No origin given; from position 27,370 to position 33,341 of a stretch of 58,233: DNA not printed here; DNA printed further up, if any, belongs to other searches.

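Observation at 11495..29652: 18-kb glycan-assembly island with an unusually rich decoration toolkit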

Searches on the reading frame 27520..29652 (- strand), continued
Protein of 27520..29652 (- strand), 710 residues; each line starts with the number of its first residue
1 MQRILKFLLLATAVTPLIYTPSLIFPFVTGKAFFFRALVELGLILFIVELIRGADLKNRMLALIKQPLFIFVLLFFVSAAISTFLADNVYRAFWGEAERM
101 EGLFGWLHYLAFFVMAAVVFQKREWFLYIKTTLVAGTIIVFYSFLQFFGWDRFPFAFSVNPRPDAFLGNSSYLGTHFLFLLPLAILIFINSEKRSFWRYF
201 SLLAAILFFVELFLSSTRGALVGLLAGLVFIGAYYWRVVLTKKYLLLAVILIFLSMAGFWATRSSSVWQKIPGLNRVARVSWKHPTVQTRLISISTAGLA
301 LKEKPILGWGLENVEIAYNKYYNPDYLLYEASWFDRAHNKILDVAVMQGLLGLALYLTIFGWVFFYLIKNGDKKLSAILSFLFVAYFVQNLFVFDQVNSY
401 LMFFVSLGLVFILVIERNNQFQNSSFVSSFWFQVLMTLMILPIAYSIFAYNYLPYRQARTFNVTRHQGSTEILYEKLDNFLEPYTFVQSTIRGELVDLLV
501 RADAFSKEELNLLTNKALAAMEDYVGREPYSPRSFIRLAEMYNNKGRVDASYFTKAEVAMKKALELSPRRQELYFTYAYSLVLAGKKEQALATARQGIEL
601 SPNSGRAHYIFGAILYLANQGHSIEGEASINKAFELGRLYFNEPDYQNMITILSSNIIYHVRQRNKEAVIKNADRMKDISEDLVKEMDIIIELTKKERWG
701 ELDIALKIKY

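Call 46: find_encoding_contigs(protein=P0227, flank=10000, max_places=1)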
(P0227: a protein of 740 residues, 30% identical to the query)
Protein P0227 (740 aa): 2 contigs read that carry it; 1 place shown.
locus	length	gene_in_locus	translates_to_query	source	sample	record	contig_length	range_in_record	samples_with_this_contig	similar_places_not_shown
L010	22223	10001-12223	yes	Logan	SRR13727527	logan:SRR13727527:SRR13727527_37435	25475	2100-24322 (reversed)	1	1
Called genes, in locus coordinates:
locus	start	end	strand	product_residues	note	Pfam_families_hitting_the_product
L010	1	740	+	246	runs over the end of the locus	PF02348:CTP_transf_3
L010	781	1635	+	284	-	PF00892:EamA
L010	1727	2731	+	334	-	PF01408:GFO_IDH_MocA, PF02894:GFO_IDH_MocA_C, PF22725:GFO_IDH_MocA_C3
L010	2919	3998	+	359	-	PF01636:APH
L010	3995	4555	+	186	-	PF00702:Hydrolase (faint), PF08282:Hydrolase_3 (weak)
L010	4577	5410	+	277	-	PF00106:adh_short, PF01370:Epimerase (faint), PF13561:adh_short_C2, PF00106:adh_short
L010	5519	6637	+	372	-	PF03102:NeuB, PF08666:SAF (faint)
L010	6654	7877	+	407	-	PF02350:Epimerase_2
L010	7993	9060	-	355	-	-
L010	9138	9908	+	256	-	PF02348:CTP_transf_3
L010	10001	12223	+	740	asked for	PF04932:Wzy_C, PF13432:TPR_16 (faint), PF12895:ANAPC3 (faint), PF14561:TPR_20 (faint), PF00515:TPR_1 (faint), PF07719:TPR_2 (faint), PF13181:TPR_8 (faint), PF13424:TPR_12 (faint), +3 more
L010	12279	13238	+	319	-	PF03721:UDPG_MGDP_dh_N, PF00984:UDPG_MGDP_dh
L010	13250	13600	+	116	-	PF05635:23S_rRNA_IVP, PF22296:bAvd (weak)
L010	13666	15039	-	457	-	PF02397:Bac_transf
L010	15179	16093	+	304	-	PF01073:3Beta_HSD, PF01370:Epimerase, PF02719:Polysacc_synt_2, PF04321:RmlD_sub_bind, PF05368:NmrA (weak), PF07993:NAD_binding_4 (faint), PF13460:NAD_binding_10, PF16363:GDP_Man_Dehyd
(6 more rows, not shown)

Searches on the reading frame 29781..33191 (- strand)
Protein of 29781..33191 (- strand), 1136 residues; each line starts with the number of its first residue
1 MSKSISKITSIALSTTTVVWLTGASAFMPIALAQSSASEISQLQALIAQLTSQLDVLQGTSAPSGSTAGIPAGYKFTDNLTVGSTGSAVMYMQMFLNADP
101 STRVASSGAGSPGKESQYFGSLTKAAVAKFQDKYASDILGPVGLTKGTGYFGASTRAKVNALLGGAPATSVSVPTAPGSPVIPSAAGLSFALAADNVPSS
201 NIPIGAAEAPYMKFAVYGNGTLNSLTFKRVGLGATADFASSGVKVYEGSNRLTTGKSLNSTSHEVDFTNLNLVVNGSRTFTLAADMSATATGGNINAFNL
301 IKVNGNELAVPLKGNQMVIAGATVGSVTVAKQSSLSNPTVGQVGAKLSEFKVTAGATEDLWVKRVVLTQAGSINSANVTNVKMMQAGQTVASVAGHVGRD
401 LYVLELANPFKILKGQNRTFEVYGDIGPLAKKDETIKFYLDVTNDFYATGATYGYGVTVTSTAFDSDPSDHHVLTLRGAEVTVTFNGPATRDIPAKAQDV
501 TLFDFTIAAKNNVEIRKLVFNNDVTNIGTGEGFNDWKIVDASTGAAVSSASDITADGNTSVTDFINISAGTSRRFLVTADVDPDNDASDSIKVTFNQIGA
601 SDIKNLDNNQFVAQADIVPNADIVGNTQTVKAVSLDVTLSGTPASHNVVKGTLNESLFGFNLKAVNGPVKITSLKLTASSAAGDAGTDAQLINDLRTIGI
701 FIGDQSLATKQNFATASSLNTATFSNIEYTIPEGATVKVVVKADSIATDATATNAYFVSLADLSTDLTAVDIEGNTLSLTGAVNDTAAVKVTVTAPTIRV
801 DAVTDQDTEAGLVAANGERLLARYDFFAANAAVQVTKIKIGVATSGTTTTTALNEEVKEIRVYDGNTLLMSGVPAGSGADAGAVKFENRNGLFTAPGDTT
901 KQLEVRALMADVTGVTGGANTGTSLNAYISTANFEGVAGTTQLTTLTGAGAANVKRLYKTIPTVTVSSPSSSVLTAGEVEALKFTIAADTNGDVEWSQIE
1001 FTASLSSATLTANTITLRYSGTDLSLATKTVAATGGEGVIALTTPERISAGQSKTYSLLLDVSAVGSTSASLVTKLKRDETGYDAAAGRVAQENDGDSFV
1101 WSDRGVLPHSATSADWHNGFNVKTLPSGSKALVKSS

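Call 4: search_protein_families(library=pfam, proteins=[window:29781-33191:-], max_evalue=0.01)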
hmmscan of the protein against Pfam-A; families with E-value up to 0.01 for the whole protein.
window:29781-33191:- (1136 aa): 1 family
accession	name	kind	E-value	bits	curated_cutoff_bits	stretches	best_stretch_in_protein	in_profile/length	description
PF01471.23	PG_binding_1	-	0.00061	20.4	23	0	112-133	19-40/57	Putative peptidoglycan binding domain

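Call 50: search_protein_families(library=ncbifam, proteins=[window:29781-33191:-], max_evalue=0.001)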
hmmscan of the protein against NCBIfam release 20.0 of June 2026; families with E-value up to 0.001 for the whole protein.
window:29781-33191:- (1136 aa): 0 families
